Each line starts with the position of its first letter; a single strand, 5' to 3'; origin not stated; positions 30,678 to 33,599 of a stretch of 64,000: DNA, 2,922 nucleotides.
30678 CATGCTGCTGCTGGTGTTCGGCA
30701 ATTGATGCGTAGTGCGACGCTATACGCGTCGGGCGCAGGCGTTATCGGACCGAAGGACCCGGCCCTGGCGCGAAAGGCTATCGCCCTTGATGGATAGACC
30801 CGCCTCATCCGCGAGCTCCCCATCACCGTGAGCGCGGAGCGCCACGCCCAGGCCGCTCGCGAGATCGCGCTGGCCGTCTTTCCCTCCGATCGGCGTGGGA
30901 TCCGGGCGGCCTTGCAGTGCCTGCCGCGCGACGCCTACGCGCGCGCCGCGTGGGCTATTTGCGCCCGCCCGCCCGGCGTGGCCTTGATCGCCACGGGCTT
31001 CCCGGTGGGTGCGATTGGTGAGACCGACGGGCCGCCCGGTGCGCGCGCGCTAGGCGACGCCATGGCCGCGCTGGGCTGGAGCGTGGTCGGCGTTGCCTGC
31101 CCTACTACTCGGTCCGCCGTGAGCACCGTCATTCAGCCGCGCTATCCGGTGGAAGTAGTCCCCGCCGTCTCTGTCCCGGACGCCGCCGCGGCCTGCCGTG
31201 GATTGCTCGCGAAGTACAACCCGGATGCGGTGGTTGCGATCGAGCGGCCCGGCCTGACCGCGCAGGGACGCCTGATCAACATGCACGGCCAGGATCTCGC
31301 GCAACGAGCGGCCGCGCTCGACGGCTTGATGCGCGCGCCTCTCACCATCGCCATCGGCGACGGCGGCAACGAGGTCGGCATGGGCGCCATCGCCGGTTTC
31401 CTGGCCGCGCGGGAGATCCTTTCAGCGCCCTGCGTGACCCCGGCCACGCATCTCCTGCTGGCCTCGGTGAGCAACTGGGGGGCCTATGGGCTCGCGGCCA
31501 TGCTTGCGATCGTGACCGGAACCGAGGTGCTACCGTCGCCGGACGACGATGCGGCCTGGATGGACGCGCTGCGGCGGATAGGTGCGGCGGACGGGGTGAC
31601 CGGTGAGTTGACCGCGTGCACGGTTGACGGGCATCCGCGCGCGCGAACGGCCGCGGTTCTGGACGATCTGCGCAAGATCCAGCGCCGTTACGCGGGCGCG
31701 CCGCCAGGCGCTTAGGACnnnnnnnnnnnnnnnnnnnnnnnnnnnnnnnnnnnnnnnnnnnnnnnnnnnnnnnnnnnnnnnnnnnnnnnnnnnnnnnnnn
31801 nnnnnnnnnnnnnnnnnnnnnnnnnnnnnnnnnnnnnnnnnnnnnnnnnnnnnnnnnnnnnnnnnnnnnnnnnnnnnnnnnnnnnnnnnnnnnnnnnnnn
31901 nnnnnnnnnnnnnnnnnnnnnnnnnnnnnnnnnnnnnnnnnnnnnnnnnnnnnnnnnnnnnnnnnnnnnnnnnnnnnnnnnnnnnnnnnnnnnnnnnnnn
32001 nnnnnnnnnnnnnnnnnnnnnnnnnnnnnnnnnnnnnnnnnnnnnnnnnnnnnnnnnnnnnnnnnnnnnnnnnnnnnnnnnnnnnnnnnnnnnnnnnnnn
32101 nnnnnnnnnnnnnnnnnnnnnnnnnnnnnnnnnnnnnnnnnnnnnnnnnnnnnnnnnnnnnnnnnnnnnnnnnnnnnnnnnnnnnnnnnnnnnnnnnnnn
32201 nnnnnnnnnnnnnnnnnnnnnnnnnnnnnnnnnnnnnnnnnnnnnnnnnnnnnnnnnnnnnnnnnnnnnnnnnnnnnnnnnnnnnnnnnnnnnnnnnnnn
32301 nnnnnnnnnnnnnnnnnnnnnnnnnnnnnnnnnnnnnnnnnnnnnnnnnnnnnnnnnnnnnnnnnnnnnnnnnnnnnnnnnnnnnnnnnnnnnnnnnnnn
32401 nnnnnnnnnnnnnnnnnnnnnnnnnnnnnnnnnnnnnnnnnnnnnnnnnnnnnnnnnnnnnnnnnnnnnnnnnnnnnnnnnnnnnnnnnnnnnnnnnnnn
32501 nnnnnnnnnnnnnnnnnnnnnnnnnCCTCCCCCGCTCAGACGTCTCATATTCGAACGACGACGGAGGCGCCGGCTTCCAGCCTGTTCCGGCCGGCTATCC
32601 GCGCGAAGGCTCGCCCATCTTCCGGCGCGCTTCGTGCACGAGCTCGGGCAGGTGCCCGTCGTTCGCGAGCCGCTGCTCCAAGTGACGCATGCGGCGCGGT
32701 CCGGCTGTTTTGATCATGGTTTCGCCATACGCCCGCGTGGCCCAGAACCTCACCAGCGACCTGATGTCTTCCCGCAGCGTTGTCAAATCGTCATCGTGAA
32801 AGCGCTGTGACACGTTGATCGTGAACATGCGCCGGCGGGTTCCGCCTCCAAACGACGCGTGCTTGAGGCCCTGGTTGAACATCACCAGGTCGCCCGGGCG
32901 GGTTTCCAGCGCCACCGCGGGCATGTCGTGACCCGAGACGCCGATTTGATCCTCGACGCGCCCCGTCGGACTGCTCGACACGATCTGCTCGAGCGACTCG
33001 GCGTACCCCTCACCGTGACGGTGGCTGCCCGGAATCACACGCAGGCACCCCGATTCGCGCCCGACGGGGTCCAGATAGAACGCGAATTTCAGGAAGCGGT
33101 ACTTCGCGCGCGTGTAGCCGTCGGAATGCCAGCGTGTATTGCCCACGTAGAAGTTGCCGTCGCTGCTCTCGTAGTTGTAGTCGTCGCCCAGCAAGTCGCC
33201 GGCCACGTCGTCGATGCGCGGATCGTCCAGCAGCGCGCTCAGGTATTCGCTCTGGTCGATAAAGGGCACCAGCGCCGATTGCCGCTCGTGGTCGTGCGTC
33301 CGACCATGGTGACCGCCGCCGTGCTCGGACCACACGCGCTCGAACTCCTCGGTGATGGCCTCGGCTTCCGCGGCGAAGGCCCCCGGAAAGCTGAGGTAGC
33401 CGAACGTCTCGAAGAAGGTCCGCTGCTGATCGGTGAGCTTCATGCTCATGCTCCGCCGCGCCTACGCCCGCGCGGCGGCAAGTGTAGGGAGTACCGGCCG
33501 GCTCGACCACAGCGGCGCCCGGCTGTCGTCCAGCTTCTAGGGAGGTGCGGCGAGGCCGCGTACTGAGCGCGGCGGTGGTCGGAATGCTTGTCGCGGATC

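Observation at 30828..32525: Adjacent DUF4392-like and DUF1445-like genes: a split version of the D-glutamate cyclase domain architecture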

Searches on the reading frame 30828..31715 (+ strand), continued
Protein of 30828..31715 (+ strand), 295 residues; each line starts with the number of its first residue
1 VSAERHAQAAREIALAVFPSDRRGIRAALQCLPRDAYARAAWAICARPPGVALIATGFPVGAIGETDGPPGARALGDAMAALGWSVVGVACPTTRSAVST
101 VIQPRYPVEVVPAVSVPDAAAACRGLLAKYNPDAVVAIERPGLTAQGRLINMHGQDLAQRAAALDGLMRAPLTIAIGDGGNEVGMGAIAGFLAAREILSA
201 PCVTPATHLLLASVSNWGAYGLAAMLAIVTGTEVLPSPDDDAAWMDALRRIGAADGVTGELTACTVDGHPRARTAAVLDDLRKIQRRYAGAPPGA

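Call 59: search_protein_families(library=ncbifam, proteins=[L076:10152-11024:+, L048:9125-9982:+, L035:5170-6324:-, L035:2472-3917:+, L076:5574-6323:+, L076:6324-7001:+, L076:6998-7936:+, L059:5897-6670:+], max_evalue=0.00001)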
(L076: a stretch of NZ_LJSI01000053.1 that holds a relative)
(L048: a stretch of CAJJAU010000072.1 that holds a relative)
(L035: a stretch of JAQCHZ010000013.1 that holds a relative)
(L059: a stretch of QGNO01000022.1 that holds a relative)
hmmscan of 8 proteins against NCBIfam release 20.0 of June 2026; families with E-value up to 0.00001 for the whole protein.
L076:10152-11024:+ (290 aa): 21 families
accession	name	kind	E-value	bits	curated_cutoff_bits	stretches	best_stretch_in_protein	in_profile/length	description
NF005209.0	PRK06680.1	subfamily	2.8e-73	246.3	320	1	4-281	3-276/286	D-amino-acid transaminase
TIGR01121.1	D_amino_aminoT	equivalog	2.8e-69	233.4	277.45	1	7-275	3-264/276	D-amino-acid transaminase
NF006185.0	PRK08320.1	subfamily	1.1e-45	156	363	1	4-282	3-279/292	branched-chain amino acid aminotransferase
NF009066.0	PRK12400.1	equivalog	4.3e-42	144.5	538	1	23-278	26-274/290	D-amino-acid transaminase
NF005800.0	PRK07650.1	equivalog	2.8e-41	141.7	308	1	5-284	2-274/290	aminodeoxychorismate lyase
TIGR01122.1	ilvE_I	equivalog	6.4e-37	127.3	245.55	1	7-277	1-275/298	branched-chain-amino-acid transaminase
NF009126.0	PRK12479.1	equivalog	9.1e-32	110.4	518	1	4-274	4-272/299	branched-chain-amino-acid transaminase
NF005146.0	PRK06606.1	equivalog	3.5e-31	108.3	279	1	3-282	6-288/307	branched-chain amino acid transaminase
NF009896.0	PRK13356.1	equivalog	6.5e-28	97.6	262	1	4-284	8-281/287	branched-chain amino acid aminotransferase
NF004761.0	PRK06092.1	equivalog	3.6e-26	92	260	1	17-263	9-249/268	aminodeoxychorismate lyase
TIGR03461.1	pabC_Proteo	equivalog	1.2e-24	86.9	176.85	1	18-263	8-247/262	aminodeoxychorismate lyase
NF005888.0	PRK07849.1-3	equivalog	1.6e-24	86.3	273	1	23-266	32-274/298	aminodeoxychorismate lyase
NF005726.0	PRK07544.1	equivalog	3.7e-23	82.1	396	1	7-263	14-268/295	branched-chain amino acid aminotransferase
NF005886.0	PRK07849.1-1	equivalog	5.3e-15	55.5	253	1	26-265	34-271/291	aminodeoxychorismate lyase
NF005887.0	PRK07849.1-2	equivalog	6e-11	42.2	278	1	29-269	30-273/291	aminodeoxychorismate lyase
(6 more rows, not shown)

L048:9125-9982:+ (285 aa): 22 families
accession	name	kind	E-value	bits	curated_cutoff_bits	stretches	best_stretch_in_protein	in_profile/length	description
NF005209.0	PRK06680.1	subfamily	2.8e-69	233.2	320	1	2-280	3-279/286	D-amino-acid transaminase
TIGR01121.1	D_amino_aminoT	equivalog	2.4e-67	227.1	277.45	1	5-279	3-272/276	D-amino-acid transaminase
NF006185.0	PRK08320.1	subfamily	2.7e-45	154.8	363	1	3-279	4-280/292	branched-chain amino acid aminotransferase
NF009066.0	PRK12400.1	equivalog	2.5e-40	138.7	538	1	17-280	22-280/290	D-amino-acid transaminase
NF009126.0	PRK12479.1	equivalog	1.1e-35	123.3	518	1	5-270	7-272/299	branched-chain-amino-acid transaminase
NF005800.0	PRK07650.1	equivalog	1.5e-35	122.8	308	1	4-275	3-269/290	aminodeoxychorismate lyase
TIGR01122.1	ilvE_I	equivalog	2.3e-35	122.2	245.55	1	5-279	1-281/298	branched-chain-amino-acid transaminase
NF005146.0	PRK06606.1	equivalog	4.4e-30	104.7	279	1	3-279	8-289/307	branched-chain amino acid transaminase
NF004761.0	PRK06092.1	equivalog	6.8e-27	94.3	260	1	16-258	10-248/268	aminodeoxychorismate lyase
TIGR03461.1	pabC_Proteo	equivalog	2e-26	92.8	176.85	1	15-258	7-246/262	aminodeoxychorismate lyase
NF009896.0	PRK13356.1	equivalog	3.1e-21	75.8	262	1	16-267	22-271/287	branched-chain amino acid aminotransferase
NF005726.0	PRK07544.1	equivalog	3.5e-21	75.6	396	1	6-263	15-272/295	branched-chain amino acid aminotransferase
NF005888.0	PRK07849.1-3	equivalog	3.6e-18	65.5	273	1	17-262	28-274/298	aminodeoxychorismate lyase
NF005886.0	PRK07849.1-1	equivalog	1e-14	54.5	253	1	23-262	33-272/291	aminodeoxychorismate lyase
NF009897.0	PRK13357.1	equivalog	6.2e-10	38.4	307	1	166-241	216-292/358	branched-chain amino acid aminotransferase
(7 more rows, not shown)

L035:5170-6324:- (384 aa): 10 families
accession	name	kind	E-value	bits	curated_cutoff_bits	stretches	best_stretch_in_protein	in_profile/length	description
NF010624.0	PRK14017.1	equivalog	9.2e-114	380.5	311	1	1-384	1-382/382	galactonate dehydratase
NF043051.1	ManoateDhtManD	equivalog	4.4e-69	233.3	550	2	172-357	195-383/403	D-mannonate dehydratase ManD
NF011654.0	PRK15072.1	subfamily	1.1e-66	225.4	430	2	168-357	192-384/404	D-galactonate dehydratase family protein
NF040790.2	glucon_galact_dh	equivalog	4.8e-62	210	750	1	17-353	27-365/390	bifunctional D-gluconate/D-galactonate dehydratase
NF040866.1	AraD_Arch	equivalog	6.3e-42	143.9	650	1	19-352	38-364/372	arabinonate dehydratase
NF011968.0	PRK15440.1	equivalog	4.3e-33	114.8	393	1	17-350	61-384/395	L-rhamnonate dehydratase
NF047820.1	TalGalacDh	equivalog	3.8e-32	111.6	500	1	19-357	42-364/371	L-talarate/galactarate dehydratase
TIGR02534.1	mucon_cyclo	subfamily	3.7e-21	75.6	334.95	1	17-352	31-360/368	muconate/chloromuconate family cycloisomerase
NF043002.1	HProlDhtase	equivalog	8.3e-13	47.9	500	1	16-149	34-163/366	cis-3-hydroxy-L-proline dehydratase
TIGR03247.1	glucar-dehydr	equivalog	3.5e-06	26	828.7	0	322-358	370-406/441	glucarate dehydratase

L035:2472-3917:+ (481 aa): 26 families (the best 25 are shown)
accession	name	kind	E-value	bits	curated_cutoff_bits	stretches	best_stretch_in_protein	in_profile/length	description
NF004815.0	PRK06169.1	equivalog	3.6e-111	372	506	1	19-479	17-467/471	amidase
NF005686.0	PRK07486.1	subfamily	1.6e-99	333.8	465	1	4-478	6-480/486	amidase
NF005450.0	PRK07042.1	equivalog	2.7e-95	319.6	458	1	23-478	18-459/464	amidase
NF009119.0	PRK12470.1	equivalog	2.4e-82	277.4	498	1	5-481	2-462/462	amidase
NF004816.0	PRK06170.1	equivalog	1.3e-81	274.7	503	1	3-461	3-472/493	amidase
TIGR00132.1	gatA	equivalog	1.2e-80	271.5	481.1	2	18-308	2-287/466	Asp-tRNA(Asn)/Glu-tRNA(Gln) amidotransferase subunit GatA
NF005687.0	PRK07487.1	subfamily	4.2e-77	259.9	428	1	14-458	10-444/468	amidase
NF004717.0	PRK06061.1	equivalog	1.9e-74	251.1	498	1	10-480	15-476/483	amidase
NF005565.0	PRK07235.1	subfamily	7.9e-70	235.9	545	2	70-327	81-338/506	amidase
NF006631.0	PRK09201.1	equivalog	7.3e-68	229.4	461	1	13-467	8-451/466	AtzE family amidohydrolase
TIGR02715.1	amido_AtzE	subfamily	1.3e-66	225.4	425.75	1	19-464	7-441/452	AtzE family amidohydrolase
NF005688.0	PRK07488.1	equivalog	1.7e-65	221.8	532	1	6-460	5-455/474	indoleacetamide hydrolase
NF005460.0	PRK07056.1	subfamily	5.9e-63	213.4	447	1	10-468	6-450/457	amidase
NF006006.0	PRK08137.1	equivalog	3.7e-56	191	534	1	16-308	38-338/529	amidase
NF005899.0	PRK07869.1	equivalog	2.6e-53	181.5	418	1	19-474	22-465/471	amidase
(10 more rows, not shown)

L076:5574-6323:+ (249 aa): 5 families
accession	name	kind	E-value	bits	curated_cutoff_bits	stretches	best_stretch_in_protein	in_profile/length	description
NF003816.0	PRK05406.1-5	subfamily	7.9e-104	346.5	213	1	5-244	2-242/246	5-oxoprolinase subunit PxpA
NF003814.0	PRK05406.1-3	subfamily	6.6e-90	300.8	226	1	2-245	2-243/256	5-oxoprolinase subunit PxpA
NF003813.0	PRK05406.1-2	equivalog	1.5e-76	257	392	1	3-246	2-243/252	5-oxoprolinase subunit PxpA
NF003815.0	PRK05406.1-4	equivalog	1e-60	205.2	337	1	3-243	2-235/247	5-oxoprolinase subunit PxpA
NF003812.0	PRK05406.1-1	equivalog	2.2e-51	174.9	378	1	3-236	1-227/244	5-oxoprolinase subunit PxpA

L076:6324-7001:+ (225 aa): 1 family
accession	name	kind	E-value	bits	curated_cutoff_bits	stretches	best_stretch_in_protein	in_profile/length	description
TIGR00370.1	TIGR00370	equivalog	5.5e-50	169.6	145.55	1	7-210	2-201/202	5-oxoprolinase subunit PxpB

L076:6998-7936:+ (312 aa): 3 families
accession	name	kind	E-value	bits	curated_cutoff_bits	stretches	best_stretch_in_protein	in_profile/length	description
TIGR00724.1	urea_amlyse_rel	domain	2.2e-76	256.9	230.2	1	5-296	3-297/315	5-oxoprolinase/urea amidolyase family protein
NF045499.1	PxpC_5OPro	equivalog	3.5e-63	213.7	500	1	5-294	3-290/306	5-oxoprolinase subunit PxpC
TIGR02712.1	urea_carbox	equivalog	3.8e-42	144.1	1303.85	1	4-295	449-756/1201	urea carboxylase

L059:5897-6670:+ (257 aa): 228 families (the best 25 are shown)
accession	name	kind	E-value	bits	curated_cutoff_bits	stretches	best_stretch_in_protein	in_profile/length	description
NF009466.0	PRK12826.1-2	subfamily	7.2e-56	189.4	222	1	8-253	4-245/248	3-oxoacyl-ACP reductase FabG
NF005559.1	PRK07231.1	subfamily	6.8e-53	179.7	215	1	5-252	2-247/249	glucose 1-dehydrogenase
NF006070.0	PRK08213.1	subfamily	4.6e-52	177.1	279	1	4-253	9-257/259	gluconate 5-dehydrogenase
NF004198.0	PRK05653.1-3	equivalog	1.8e-50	171.7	296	1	4-252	4-246/248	3-oxoacyl-ACP reductase FabG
NF004778.0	PRK06124.1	equivalog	4.7e-50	170.4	303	1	3-254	7-254/256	SDR family oxidoreductase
NF005095.0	PRK06523.1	subfamily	7.4e-50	169.9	231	1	3-254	6-259/261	oxidoreductase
TIGR01830.1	3oxo_ACP_reduc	equivalog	5.1e-49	167.1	297.75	1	10-251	1-237/239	3-oxoacyl-[acyl-carrier-protein] reductase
NF009464.0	PRK12824.1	subfamily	5.3e-49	167.1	269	1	8-252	3-242/245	3-oxoacyl-ACP reductase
TIGR01829.1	AcAcCoA_reduct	subfamily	1.6e-47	162.2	302.1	1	8-252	1-240/242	acetoacetyl-CoA reductase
NF004202.0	PRK05653.2-2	equivalog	6.8e-47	160.2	333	1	4-252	4-247/259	3-oxoacyl-ACP reductase FabG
NF009093.0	PRK12429.1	subfamily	2.6e-46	158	258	1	4-251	2-255/259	3-hydroxybutyrate dehydrogenase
NF004197.0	PRK05653.1-1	equivalog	1.7e-45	155.6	332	1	1-252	1-246/249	3-oxoacyl-ACP reductase FabG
TIGR01963.1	PHB_DH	subfamily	1.9e-45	155.1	307.05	1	8-251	2-251/255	3-hydroxybutyrate dehydrogenase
NF009468.0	PRK12826.1-4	equivalog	1.6e-44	152.5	318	1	4-252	4-247/256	SDR family oxidoreductase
NF004203.0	PRK05653.2-4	subfamily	4.4e-44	150.8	313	1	4-253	3-257/260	3-oxoacyl-ACP reductase FabG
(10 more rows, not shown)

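Call 60: list_cluster_members(proteins=[P0001, P0121])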
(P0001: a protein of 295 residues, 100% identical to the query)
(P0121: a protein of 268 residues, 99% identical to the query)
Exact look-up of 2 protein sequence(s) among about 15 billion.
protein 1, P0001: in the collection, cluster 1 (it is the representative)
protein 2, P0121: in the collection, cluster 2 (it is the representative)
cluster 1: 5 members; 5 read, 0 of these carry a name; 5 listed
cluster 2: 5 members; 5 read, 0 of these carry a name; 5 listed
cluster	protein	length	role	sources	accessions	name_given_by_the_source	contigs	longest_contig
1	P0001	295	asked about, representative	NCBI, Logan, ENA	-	-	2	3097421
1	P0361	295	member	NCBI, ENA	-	-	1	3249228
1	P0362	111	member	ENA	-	-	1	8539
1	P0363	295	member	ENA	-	-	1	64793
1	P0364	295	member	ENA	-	-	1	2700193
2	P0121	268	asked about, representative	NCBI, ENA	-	-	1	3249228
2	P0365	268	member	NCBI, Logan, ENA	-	-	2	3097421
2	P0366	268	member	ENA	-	-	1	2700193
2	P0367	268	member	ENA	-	-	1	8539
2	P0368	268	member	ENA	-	-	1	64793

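Call 72: predict_structure(alignment_id=A1)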
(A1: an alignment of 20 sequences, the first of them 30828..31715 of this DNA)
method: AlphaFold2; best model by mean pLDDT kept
length: 295 residues; sequences in the alignment: 20
mean_pLDDT: 95.3   pTM: 0.94
mean pLDDT of the five models: 95.3, 94.8, 94.7, 94.4, 93.9
residues with pLDDT >= 90: 275; 70-90: 14; 50-70: 3; < 50: 3
segments of 3 or more residues with pLDDT < 50: 293-295
pLDDT, mean of each block of 10 residues (from residue 1): 92 96 94 98 97 97 96 99 98 97 98 93 98 98 97 91 97 97 97 96 98 98 98 96 97 94 90 97 93 47
secondary structure, 60 per line:
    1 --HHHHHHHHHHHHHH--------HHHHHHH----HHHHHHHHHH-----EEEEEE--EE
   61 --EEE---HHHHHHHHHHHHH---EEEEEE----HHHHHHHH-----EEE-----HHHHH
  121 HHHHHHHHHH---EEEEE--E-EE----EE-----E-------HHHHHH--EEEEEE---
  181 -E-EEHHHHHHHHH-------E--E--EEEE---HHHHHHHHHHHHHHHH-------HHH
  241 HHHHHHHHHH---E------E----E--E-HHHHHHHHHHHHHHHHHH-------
elements in order: H3-16 H25-31 H36-45 E51-56 E63-65 H69-81 E85-90 H95-102 E108-110 H116-130 E134-138 H164-169 E172-177 H186-194 E208-211 H215-230 H238-250 H271-288

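Call 75: fold_search(model_id=the predicted structure, library=pdb)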
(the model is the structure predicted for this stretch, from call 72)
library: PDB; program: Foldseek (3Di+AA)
matches with E <= 10: 1664; with E <= 0.001: 15
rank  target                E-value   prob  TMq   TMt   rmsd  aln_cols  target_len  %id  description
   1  5gl2_E                2.6e-16  1.00  0.77  0.84   3.1       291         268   26  Crystal structure of TON_0340 in complex with Ca (released 2016-12-14)
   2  5gl3_C                4.9e-16  1.00  0.76  0.84   3.1       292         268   26  Crystal structure of TON_0340 in complex with Mg (released 2016-12-14)
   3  4fc5_C                7.0e-16  1.00  0.77  0.84   2.9       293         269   26  Crystal Structure of Ton_0340 (released 2012-09-12)
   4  5gl2_C                7.8e-16  1.00  0.77  0.85   2.9       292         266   26  Crystal structure of TON_0340 in complex with Ca (released 2016-12-14)
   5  5gl2_B                8.3e-16  1.00  0.70  0.78   3.0       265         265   27  Crystal structure of TON_0340 in complex with Ca (released 2016-12-14)
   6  4fc5_A                9.3e-16  1.00  0.70  0.79   3.1       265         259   26  Crystal Structure of Ton_0340 (released 2012-09-12)
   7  4fc5_B                1.3e-15  1.00  0.77  0.85   2.9       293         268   26  Crystal Structure of Ton_0340 (released 2012-09-12)
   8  5gl3_B                3.1e-15  1.00  0.70  0.79   3.0       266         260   27  Crystal structure of TON_0340 in complex with Mg (released 2016-12-14)
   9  4fc5_E                3.5e-15  1.00  0.70  0.80   2.9       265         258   27  Crystal Structure of Ton_0340 (released 2012-09-12)
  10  4dwz_A                4.4e-15  1.00  0.71  0.80   2.8       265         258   27  Crystal Structure of Ton_0340 (released 2013-01-16)
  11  4dwz_B                5.3e-15  1.00  0.77  0.85   2.8       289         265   26  Crystal Structure of Ton_0340 (released 2013-01-16)
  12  4dwz_E                1.6e-14  1.00  0.70  0.80   3.0       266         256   27  Crystal Structure of Ton_0340 (released 2013-01-16)
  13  5gkx_A                2.8e-14  1.00  0.69  0.79   3.0       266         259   27  Crystal structure of TON_0340, apo form (released 2016-12-14)
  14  5gkx_B                3.8e-14  1.00  0.68  0.77   3.0       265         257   27  Crystal structure of TON_0340, apo form (released 2016-12-14)
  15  4dwz_C                1.7e-13  1.00  0.74  0.80   3.3       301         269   26  Crystal Structure of Ton_0340 (released 2013-01-16)
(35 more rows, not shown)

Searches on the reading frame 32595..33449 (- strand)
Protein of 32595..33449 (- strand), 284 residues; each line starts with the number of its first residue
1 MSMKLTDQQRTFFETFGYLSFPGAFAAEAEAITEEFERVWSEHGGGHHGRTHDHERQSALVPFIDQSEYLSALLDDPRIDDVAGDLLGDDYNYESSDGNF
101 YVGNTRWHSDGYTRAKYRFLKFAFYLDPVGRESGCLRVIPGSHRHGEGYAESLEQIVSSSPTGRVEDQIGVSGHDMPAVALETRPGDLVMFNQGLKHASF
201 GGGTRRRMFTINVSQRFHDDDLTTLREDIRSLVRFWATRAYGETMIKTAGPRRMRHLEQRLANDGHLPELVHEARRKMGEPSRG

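Call 3: search_protein_families(library=pfam, proteins=[window:32595-33449:-], max_evalue=0.01)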
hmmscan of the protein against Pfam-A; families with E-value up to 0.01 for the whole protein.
window:32595-33449:- (284 aa): 1 family
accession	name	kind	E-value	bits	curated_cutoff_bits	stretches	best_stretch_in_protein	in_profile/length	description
PF05721.19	PhyH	-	5.5e-18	66.5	22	1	13-201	1-204/213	Phytanoyl-CoA dioxygenase (PhyH)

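Call 4: search_protein_families(library=ncbifam, proteins=[window:32595-33449:-], max_evalue=0.01)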
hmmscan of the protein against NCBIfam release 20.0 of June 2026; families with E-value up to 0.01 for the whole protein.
window:32595-33449:- (284 aa): 1 family
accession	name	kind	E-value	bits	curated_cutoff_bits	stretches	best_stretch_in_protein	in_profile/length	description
NF052437.1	MPhHdxlPhnYGIM8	equivalog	0.0001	21.9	500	1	1-146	1-156/260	methylphosphonate hydroxylase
